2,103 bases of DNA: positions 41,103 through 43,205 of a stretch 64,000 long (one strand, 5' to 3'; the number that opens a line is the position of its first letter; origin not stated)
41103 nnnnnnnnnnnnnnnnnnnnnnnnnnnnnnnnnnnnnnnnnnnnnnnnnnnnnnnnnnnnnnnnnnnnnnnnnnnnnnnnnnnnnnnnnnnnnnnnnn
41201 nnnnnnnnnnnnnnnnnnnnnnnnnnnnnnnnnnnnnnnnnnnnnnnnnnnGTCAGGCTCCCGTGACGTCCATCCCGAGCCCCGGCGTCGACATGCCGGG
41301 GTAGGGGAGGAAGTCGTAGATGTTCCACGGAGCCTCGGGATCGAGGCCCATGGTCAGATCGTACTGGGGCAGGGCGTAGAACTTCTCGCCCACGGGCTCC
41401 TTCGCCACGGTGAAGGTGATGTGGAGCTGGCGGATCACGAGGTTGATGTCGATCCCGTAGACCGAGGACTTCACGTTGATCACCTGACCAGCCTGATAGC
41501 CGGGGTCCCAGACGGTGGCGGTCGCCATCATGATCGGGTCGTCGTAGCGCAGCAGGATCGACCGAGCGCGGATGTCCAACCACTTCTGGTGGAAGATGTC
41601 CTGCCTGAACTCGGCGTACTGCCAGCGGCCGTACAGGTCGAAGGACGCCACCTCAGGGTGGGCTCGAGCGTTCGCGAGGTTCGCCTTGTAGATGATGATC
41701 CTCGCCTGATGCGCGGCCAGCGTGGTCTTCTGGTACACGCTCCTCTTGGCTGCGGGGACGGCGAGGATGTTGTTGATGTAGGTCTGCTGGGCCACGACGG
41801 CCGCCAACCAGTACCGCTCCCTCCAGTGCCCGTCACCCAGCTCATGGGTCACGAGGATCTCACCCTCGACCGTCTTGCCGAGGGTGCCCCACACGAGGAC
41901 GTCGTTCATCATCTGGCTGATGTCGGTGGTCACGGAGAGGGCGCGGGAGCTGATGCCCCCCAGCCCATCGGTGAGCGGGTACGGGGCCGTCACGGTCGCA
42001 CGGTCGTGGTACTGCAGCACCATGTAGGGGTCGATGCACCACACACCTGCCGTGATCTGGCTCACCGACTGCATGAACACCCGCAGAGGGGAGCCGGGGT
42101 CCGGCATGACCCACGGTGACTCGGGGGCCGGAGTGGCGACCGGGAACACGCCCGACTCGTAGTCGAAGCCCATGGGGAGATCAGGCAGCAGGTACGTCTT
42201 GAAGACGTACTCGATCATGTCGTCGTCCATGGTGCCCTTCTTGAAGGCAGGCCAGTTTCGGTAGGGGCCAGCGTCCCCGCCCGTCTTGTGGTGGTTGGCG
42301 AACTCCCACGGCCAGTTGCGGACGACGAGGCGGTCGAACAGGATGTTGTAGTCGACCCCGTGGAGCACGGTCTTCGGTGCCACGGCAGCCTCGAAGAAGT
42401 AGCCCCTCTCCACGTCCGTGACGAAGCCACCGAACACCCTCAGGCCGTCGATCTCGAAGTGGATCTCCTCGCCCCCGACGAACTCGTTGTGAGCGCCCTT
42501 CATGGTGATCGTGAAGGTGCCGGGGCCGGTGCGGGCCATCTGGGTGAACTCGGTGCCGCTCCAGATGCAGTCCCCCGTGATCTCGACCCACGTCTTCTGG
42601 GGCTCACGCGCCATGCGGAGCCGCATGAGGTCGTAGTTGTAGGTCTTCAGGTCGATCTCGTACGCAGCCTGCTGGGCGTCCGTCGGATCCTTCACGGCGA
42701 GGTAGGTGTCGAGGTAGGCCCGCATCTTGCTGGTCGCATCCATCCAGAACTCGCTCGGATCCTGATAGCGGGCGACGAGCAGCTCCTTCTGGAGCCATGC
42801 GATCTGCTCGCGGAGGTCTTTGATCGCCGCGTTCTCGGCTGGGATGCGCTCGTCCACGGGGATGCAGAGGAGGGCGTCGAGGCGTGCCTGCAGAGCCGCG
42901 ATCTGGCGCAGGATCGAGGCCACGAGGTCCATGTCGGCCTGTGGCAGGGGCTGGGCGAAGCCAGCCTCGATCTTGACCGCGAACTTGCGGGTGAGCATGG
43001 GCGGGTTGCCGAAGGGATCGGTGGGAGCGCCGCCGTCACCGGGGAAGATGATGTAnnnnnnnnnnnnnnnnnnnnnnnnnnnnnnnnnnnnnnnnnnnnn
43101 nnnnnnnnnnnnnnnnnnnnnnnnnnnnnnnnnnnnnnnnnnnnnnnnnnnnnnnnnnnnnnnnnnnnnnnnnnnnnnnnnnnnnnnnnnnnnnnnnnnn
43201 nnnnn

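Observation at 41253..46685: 1810-aa tail protein with several dozen degenerate F-x-I-D-A repeats fused to a duplicated minor-tail domain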

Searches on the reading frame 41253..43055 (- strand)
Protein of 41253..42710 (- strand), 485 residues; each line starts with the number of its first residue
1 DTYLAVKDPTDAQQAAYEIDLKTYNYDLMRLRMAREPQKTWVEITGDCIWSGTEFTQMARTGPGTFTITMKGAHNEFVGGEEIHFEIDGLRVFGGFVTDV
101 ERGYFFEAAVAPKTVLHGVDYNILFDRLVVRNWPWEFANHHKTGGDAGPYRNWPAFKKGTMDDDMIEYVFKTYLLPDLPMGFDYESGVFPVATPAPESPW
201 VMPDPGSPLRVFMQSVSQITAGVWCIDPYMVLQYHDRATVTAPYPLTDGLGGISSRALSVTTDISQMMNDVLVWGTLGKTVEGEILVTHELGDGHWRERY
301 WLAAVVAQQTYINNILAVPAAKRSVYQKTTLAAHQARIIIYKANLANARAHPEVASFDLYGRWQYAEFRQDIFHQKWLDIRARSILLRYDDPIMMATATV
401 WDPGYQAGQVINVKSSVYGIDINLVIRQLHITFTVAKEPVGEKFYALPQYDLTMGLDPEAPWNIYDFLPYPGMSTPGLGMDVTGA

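Call 18: search_solved_structures(query=window:41253-42626:-, max_evalue=1)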
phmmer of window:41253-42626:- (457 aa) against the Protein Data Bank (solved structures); distinct sequences matched with E-value up to 1: 2.
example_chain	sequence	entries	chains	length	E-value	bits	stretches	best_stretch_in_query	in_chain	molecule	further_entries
4n6q_A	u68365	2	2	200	0.04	15.9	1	196-325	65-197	VosA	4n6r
6evs_A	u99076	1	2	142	0.14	14.1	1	332-407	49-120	N-deoxyribosyltransferase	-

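Call 27: search_protein_families(library=pfam, proteins=[window:41253-42710:-], max_evalue=10)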
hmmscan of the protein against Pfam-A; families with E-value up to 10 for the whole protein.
window:41253-42710:- (485 aa): 2 families
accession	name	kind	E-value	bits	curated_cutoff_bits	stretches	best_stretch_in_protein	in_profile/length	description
PF24032.1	YQBQ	-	0.18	11.6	27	1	61-102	9-52/294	YQBQ-like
PF24689.1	TriTu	-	0.27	11.5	27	1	382-421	31-70/91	Immunity protein TriTu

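Call 43: search_solved_structures(query=A4, max_evalue=1, show_alignments=1)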
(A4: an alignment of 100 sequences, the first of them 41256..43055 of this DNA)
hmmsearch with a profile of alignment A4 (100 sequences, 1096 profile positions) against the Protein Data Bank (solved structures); distinct sequences matched with E-value up to 1: 1.
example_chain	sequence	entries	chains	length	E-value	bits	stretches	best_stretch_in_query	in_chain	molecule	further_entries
2k9q_A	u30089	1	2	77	0.61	11.3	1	665-684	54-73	uncharacterized protein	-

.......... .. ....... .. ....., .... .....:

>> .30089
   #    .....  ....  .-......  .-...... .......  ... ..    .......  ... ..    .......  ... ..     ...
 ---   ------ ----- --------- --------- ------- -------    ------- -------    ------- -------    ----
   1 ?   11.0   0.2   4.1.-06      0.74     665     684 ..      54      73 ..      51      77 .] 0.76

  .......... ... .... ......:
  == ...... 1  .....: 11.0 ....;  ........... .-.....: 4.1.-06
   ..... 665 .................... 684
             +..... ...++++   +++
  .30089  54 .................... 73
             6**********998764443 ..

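Call 51: predict_structure(alignment_id=A4)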
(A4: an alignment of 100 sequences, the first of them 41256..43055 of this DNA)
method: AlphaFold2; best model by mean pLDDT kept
length: 600 residues; sequences in the alignment: 100
mean_pLDDT: 85.6   pTM: 0.80
mean pLDDT of the five models: 85.6, 85.0, 85.0, 84.2, 83.5
residues with pLDDT >= 90: 367; 70-90: 149; 50-70: 37; < 50: 47
segments of 3 or more residues with pLDDT < 50: 1-6, 8-18, 575-600
pLDDT, mean of each block of 10 residues (from residue 1): 46 48 86 67 93 97 97 96 92 83 91 93 94 94 93 90 94 89 96 95 93 97 92 97 91 76 68 90 95 94 89 84 91 85 94 88 91 94 91 64 93 92 92 93 88 92 93 93 79 86 89 94 93 93 92 64 92 46 36 37
secondary structure, 60 per line:
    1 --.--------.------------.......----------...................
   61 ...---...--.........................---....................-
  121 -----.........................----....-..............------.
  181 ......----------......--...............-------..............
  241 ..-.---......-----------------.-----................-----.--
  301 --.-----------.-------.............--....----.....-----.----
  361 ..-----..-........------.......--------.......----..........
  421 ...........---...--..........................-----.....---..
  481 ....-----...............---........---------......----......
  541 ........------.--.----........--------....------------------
elements in order: E25-31 H42-63 H72-96 H100-119 H126-150 E155-158 E163-173 E180-186 E197-202 E205-219 E227-235 H236-242 H248-253 H277-292 H324-335 E338-341 E346-350 E371-378 E385-391 E400-406 H411-431 H440-465 H471-475 E479-484 H490-504 E508-515 E525-530 E535-548 E563-570 H579-582
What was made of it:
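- On Baseplate hub / Tal fold (T4 gp27, Mu gp44/gpP, P2 gpD, VgrG N-terminal part; Pfam PF24032 YQBQ-like, PF05954): AF2 model of aa 1211-1810: pLDDT 85.6, pTM 0.80 (call 51).
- Hub fold: AF2 pLDDT 85.6, pTM 0.80 (call 51). The helices at aa 1251-1366 model confidently in a monomer (call 51), which suggests an intramolecular bundle rather than a trimeric coiled coil.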

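Call 55: fold_search(model_id=the predicted structure, library=pdb)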
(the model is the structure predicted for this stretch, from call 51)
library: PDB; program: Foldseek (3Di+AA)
matches with E <= 10: 311; with E <= 0.001: 53
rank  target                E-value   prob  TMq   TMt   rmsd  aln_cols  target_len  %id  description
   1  3cdd_C                2.6e-15  1.00  0.40  0.68   5.6       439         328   11  Crystal structure of prophage MuSo2, 43 kDa tail protein from Shewanella oneidensis (released 2008-03-11)
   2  9h4p_BD               5.4e-15  1.00  0.40  0.27   6.4       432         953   10  Tail of full Haloferax tailed virus 1 (released 2025-08-27)
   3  3cdd_D                8.3e-15  1.00  0.40  0.67   5.7       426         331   12  Crystal structure of prophage MuSo2, 43 kDa tail protein from Shewanella oneidensis (released 2008-03-11)
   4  3d37_A                1.1e-14  1.00  0.39  0.68   8.7       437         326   10  The crystal structure of the tail protein from Neisseria meningitidis MC58 (released 2008-07-08)
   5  3cdd_B                1.3e-14  1.00  0.38  0.65   5.8       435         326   10  Crystal structure of prophage MuSo2, 43 kDa tail protein from Shewanella oneidensis (released 2008-03-11)
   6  3cdd_F                1.1e-13  1.00  0.39  0.67   5.5       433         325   10  Crystal structure of prophage MuSo2, 43 kDa tail protein from Shewanella oneidensis (released 2008-03-11)
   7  3cdd_E                2.1e-13  1.00  0.38  0.66   5.3       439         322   10  Crystal structure of prophage MuSo2, 43 kDa tail protein from Shewanella oneidensis (released 2008-03-11)
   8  3gs9                  2.6e-13  1.00  0.36  0.62   6.2       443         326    8  Crystal structure of prophage tail protein gp18 (NP_465809.1) from Listeria monocytogenes EGD-e at 1.70 A resolution (released 2009-04-14)
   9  3d37_B                2.7e-13  1.00  0.38  0.67   8.1       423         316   10  The crystal structure of the tail protein from Neisseria meningitidis MC58 (released 2008-07-08)
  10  1wru                  4.9e-13  1.00  0.39  0.67   5.5       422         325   11  Structure of central hub elucidated by X-ray analysis of gene product 44; baseplate component of bacteriophage Mu (released 2005-09-20)
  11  9gtr_q                5.2e-13  1.00  0.39  0.37   8.4       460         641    9  Cryo-EM structure of a contractile injection system in Streptomyces coelicolor, the baseplate complex in extended stat (released 2025-06-18)
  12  7aef_q                7.1e-13  1.00  0.39  0.41   7.2       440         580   10  Cryo-EM structure of an extracellular contractile injection system in marine bacterium Algoriphagus machipongonensis,  (released 2022-02-23)
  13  3cdd_A                7.5e-13  1.00  0.38  0.64   5.8       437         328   10  Crystal structure of prophage MuSo2, 43 kDa tail protein from Shewanella oneidensis (released 2008-03-11)
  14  9rku_Af               1.1e-12  1.00  0.40  0.68   8.2       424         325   12  Agrobacterium phage 7-7-1 baseplate (released 2025-12-10)
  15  9j1k_L                2.0e-12  1.00  0.39  0.58   5.4       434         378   10  Tip region of monocin (released 2025-01-08)
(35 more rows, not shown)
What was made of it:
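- Foldseek PDB hits include 3cdd E 2.6e-15 TM 0.68, Mu gp44 1wru E 4.9e-13, 80alpha Tal, T4 gp27, VgrG and the Bxb1 tail tip (call 55).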

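Call 80: fold_search(model_id=the predicted structure, library=viral)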
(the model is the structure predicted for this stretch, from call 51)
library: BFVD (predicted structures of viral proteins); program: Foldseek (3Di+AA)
matches with E <= 10: 684; with E <= 0.001: 306
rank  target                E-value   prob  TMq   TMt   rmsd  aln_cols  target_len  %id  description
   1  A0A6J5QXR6            1.1e-17  1.00  0.46  0.34   8.3       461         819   16  Uncharacterized protein [uncultured Caudovirales phage]
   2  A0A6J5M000            4.3e-17  1.00  0.43  0.28  12.7       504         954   12  Uncharacterized protein [uncultured Caudovirales phage]
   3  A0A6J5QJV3            5.9e-17  1.00  0.44  0.58   6.6       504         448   12  Uncharacterized protein [uncultured Caudovirales phage]
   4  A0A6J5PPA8            1.1e-15  1.00  0.47  0.34   8.1       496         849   15  Uncharacterized protein [uncultured Caudovirales phage]
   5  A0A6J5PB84            1.2e-15  1.00  0.46  0.51   7.8       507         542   10  Uncharacterized protein [uncultured Caudovirales phage]
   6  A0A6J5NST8            2.9e-15  1.00  0.44  0.49   8.2       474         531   12  Uncharacterized protein [uncultured Caudovirales phage]
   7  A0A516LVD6            3.8e-15  1.00  0.40  0.31  15.4       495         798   13  (no name in the UniProt tables at hand)
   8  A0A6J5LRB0            6.2e-15  1.00  0.38  0.61   7.8       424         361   10  COG4379 Mu-like prophage tail protein gpP [uncultured Caudovirales phage]
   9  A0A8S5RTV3            6.6e-15  1.00  0.37  0.48   8.0       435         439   10  Uncharacterized protein [Caudovirales sp. gcode 4]
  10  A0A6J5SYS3            1.0e-14  1.00  0.43  0.59   5.3       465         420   11  Uncharacterized protein [uncultured Caudovirales phage]
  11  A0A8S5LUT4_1          1.4e-14  1.00  0.42  0.34   8.2       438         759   12  Tail protein [Siphoviridae sp. ctMsr1]
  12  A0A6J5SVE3            1.9e-14  1.00  0.40  0.32  11.0       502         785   11  Uncharacterized protein [uncultured Caudovirales phage]
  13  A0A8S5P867            2.0e-14  1.00  0.45  0.63   6.2       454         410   10  Endopeptidase tail [Siphoviridae sp. ctwzt2]
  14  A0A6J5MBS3            2.3e-14  1.00  0.41  0.57   5.8       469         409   12  Uncharacterized protein [uncultured Caudovirales phage]
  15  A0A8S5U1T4            2.5e-14  1.00  0.39  0.55   6.5       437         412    9  43 kDa tail protein [Siphoviridae sp. ctdHi7]
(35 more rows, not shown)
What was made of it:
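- On Baseplate hub / Tal fold (T4 gp27, Mu gp44/gpP, P2 gpD, VgrG N-terminal part; Pfam PF24032 YQBQ-like, PF05954): Foldseek gave 53 PDB hits with E<=1e-3, all hub, Tal or VgrG proteins (call 55), and 306 BFVD hits (call 80).
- BFVD hits include Mu gpP, P2 gpD and tail endopeptidase (call 80).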
